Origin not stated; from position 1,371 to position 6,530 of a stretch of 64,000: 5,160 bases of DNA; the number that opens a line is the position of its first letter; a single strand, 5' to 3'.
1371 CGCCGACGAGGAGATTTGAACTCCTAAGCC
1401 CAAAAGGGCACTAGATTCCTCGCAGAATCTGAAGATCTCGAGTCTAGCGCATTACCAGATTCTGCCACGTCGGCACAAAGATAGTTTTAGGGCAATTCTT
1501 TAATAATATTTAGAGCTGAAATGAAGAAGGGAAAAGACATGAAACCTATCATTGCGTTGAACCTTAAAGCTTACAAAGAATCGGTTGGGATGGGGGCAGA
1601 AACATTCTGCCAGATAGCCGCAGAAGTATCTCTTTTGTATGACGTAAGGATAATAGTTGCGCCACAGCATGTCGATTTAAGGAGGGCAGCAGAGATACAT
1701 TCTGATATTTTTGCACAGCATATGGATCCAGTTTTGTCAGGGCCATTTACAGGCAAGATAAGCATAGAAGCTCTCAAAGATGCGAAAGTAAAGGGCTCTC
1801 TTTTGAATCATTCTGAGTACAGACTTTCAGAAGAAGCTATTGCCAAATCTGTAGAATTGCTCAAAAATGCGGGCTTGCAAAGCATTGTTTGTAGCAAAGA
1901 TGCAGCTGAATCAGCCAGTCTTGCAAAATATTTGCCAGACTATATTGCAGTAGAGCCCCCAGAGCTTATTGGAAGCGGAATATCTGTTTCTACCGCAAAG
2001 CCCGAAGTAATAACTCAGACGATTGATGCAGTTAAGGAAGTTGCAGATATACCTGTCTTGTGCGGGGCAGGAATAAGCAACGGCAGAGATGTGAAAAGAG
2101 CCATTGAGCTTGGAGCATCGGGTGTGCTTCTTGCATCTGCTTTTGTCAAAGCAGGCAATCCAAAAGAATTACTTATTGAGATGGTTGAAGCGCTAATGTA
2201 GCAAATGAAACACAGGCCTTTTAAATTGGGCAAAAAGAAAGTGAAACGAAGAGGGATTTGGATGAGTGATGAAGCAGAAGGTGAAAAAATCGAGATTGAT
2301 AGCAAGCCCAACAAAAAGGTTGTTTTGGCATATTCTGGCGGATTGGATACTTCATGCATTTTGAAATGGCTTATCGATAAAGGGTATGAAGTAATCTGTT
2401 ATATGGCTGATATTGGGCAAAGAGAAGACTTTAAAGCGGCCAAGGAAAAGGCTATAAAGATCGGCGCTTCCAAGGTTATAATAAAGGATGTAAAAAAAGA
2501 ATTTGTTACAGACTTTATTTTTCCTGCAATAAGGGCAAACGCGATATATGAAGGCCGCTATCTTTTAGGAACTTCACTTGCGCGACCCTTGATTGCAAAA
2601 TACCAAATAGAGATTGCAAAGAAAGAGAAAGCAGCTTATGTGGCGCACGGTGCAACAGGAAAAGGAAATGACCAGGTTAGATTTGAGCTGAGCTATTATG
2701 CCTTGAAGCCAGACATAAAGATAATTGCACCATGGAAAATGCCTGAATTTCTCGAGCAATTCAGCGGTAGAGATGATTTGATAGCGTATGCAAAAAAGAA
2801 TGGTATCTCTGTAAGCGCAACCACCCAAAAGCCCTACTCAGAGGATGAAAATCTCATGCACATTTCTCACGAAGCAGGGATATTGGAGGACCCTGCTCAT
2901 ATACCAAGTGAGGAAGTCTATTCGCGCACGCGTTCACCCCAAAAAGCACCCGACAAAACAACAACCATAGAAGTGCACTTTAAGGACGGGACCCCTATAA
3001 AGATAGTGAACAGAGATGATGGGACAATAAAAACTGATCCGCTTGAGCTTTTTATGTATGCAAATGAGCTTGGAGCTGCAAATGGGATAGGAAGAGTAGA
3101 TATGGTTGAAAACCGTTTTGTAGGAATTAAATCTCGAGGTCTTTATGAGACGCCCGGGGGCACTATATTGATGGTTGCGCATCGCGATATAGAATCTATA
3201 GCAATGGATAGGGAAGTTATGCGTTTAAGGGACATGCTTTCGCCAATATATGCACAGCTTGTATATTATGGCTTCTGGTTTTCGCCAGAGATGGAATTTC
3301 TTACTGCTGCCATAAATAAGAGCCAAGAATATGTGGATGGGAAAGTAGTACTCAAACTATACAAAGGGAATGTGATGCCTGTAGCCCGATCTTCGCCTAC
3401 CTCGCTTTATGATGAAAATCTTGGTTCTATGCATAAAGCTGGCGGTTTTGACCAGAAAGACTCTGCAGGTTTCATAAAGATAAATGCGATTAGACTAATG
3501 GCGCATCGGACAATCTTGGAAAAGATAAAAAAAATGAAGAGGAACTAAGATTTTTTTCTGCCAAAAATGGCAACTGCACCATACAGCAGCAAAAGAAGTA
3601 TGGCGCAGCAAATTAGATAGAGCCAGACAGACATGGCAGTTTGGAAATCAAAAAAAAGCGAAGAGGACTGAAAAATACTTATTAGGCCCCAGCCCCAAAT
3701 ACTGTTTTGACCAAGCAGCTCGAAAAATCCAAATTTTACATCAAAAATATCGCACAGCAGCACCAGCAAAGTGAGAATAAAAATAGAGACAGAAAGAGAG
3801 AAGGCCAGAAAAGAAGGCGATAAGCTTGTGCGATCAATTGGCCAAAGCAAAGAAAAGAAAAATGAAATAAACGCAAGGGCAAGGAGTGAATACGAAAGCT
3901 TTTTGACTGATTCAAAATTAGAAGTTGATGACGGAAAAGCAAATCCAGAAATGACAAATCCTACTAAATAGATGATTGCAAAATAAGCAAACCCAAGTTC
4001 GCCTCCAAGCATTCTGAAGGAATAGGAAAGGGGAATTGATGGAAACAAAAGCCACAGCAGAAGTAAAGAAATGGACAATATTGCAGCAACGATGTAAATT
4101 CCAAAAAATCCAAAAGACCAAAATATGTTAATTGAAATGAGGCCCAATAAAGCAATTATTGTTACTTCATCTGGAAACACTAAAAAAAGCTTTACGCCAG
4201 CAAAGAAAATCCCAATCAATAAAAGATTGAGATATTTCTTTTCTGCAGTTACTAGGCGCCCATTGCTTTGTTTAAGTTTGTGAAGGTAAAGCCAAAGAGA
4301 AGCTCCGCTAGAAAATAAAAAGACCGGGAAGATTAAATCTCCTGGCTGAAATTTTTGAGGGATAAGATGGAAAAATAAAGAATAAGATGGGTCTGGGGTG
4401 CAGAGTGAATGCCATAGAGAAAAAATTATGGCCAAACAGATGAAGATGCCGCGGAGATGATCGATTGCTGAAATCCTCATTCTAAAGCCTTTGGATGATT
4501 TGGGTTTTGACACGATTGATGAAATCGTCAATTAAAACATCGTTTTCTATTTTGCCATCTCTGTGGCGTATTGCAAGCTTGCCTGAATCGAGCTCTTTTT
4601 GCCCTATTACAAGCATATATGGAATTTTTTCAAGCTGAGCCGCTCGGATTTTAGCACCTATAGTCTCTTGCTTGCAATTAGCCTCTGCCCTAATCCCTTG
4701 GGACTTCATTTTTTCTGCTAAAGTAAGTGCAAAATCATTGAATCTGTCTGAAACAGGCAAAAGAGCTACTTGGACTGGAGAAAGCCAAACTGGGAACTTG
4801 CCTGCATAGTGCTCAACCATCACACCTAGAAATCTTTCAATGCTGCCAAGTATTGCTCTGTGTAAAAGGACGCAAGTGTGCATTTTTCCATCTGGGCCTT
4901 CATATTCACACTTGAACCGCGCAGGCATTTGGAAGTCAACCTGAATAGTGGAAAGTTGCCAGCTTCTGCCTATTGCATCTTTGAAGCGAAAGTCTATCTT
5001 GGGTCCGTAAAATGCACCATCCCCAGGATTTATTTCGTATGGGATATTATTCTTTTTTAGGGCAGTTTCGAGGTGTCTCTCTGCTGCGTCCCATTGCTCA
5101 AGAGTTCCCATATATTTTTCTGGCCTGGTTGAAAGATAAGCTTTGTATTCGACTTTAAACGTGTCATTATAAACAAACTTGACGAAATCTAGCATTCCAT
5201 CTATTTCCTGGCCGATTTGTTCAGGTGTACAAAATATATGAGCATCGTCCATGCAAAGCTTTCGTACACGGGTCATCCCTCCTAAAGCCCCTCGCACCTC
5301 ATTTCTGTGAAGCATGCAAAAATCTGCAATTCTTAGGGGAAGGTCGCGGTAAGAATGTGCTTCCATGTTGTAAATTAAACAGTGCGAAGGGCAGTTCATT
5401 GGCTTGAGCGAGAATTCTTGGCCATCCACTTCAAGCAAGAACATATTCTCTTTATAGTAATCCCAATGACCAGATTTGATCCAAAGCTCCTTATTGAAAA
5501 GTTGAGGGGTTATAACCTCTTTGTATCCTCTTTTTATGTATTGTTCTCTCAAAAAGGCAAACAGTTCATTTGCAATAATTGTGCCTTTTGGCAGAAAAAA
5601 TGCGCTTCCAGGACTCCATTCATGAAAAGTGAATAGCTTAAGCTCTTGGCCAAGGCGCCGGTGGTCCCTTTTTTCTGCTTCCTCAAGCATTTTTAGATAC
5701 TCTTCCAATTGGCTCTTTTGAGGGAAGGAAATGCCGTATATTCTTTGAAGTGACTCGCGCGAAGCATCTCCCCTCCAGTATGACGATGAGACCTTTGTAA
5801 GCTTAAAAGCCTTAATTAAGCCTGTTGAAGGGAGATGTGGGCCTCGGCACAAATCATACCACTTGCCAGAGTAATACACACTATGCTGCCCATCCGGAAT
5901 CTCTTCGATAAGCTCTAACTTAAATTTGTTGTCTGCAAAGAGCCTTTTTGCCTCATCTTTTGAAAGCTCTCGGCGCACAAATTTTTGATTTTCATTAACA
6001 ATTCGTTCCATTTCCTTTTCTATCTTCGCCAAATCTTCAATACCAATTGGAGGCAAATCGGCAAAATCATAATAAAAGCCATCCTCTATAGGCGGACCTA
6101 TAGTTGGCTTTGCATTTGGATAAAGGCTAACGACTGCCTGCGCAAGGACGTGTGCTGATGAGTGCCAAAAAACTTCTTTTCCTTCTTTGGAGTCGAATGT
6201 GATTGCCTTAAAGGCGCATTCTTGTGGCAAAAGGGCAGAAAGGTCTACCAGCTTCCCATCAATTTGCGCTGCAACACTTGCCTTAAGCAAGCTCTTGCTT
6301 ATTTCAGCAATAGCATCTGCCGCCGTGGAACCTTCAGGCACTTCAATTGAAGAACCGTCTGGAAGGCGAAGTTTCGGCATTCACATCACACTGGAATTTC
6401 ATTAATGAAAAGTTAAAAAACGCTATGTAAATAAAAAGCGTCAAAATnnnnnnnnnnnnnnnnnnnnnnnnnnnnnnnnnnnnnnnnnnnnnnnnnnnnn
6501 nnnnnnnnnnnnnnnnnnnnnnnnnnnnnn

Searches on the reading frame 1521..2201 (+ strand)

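Call 68: search_protein_families(library=pfam, proteins=[window:1521-2201:+], max_evalue=0.001)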
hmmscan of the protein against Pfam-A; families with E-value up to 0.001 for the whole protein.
window:1521-2201:+ (226 aa): 7 families
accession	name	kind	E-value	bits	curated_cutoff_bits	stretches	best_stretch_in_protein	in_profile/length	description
PF00121.24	TIM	-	3.8e-40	138.4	20.1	1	9-218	1-238/245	Triosephosphate isomerase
PF03060.21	NMO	-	4.4e-09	36.6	28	1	110-210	128-227/331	Nitronate monooxygenase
PF05690.20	ThiG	-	9.4e-09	35.4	23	1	148-221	153-220/247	Thiazole biosynthesis protein ThiG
PF00290.26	Trp_syntA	-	9.2e-07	28.5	27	1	156-211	178-232/259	Tryptophan synthase alpha chain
PF01070.24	FMN_dh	-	1.7e-05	24.4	24.9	1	163-209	262-306/350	FMN-dependent dehydrogenase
PF00977.27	His_biosynth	-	6e-05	23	23.6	1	156-211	53-108/228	Histidine biosynthesis protein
PF03437.21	BtpA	-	0.00022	21.2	30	0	154-216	178-238/254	BtpA family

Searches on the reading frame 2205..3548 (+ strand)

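Call 68: search_protein_families(library=pfam, proteins=[window:2205-3548:+], max_evalue=0.001)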
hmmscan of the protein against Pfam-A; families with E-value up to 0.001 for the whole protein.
window:2205-3548:+ (447 aa): 3 families
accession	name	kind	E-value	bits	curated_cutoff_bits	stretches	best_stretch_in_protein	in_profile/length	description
PF20979.2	Arginosuc_syn_C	-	5.6e-78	261.9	27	1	211-432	1-217/219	Arginosuccinate synthase C-terminal domain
PF00764.25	Arginosuc_synth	-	1.2e-67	227.4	27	1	38-201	1-161/162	Arginosuccinate synthase N-terminal HUP domain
PF06508.19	QueC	-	0.00073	19.5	22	0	38-87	1-52/210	Queuosine biosynthesis protein QueC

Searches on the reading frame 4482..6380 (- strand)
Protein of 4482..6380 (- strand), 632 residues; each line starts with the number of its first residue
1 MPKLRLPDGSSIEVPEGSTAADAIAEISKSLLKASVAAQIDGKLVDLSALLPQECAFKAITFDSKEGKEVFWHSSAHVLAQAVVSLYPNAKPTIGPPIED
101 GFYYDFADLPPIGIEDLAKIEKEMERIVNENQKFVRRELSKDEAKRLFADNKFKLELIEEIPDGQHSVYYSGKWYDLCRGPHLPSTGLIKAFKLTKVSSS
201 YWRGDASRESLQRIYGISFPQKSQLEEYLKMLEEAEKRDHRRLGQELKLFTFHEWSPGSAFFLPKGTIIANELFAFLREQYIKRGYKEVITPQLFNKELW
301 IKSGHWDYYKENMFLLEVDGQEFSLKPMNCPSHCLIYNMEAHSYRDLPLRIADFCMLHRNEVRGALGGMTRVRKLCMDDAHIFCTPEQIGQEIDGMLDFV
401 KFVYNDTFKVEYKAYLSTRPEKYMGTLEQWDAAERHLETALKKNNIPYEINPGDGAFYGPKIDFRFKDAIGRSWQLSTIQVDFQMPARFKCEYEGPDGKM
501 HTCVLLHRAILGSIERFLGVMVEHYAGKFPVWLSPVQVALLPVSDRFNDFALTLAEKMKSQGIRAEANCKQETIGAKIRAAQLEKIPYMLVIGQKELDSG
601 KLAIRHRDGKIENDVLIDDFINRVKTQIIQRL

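Call 68: search_protein_families(library=pfam, proteins=[window:4482-6380:-], max_evalue=0.001)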
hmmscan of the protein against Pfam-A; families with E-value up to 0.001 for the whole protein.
window:4482-6380:- (632 aa): 4 families
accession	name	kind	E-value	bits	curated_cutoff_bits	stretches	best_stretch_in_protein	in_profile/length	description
PF00587.30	tRNA-synt_2b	-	2.9e-40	138.7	29.3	1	317-525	4-179/179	tRNA synthetase class II core domain (G, H, P, S and T)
PF03129.25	HGTP_anticodon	-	8.1e-22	77.6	21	1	537-626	1-93/94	Anticodon binding domain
PF07973.19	tRNA_SAD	-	4.1e-15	55.9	24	1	167-215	2-44/44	Threonyl and Alanyl tRNA synthetase second additional domain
PF02824.27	TGS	-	2.9e-09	37.3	22.2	1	6-55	5-54/60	TGS domain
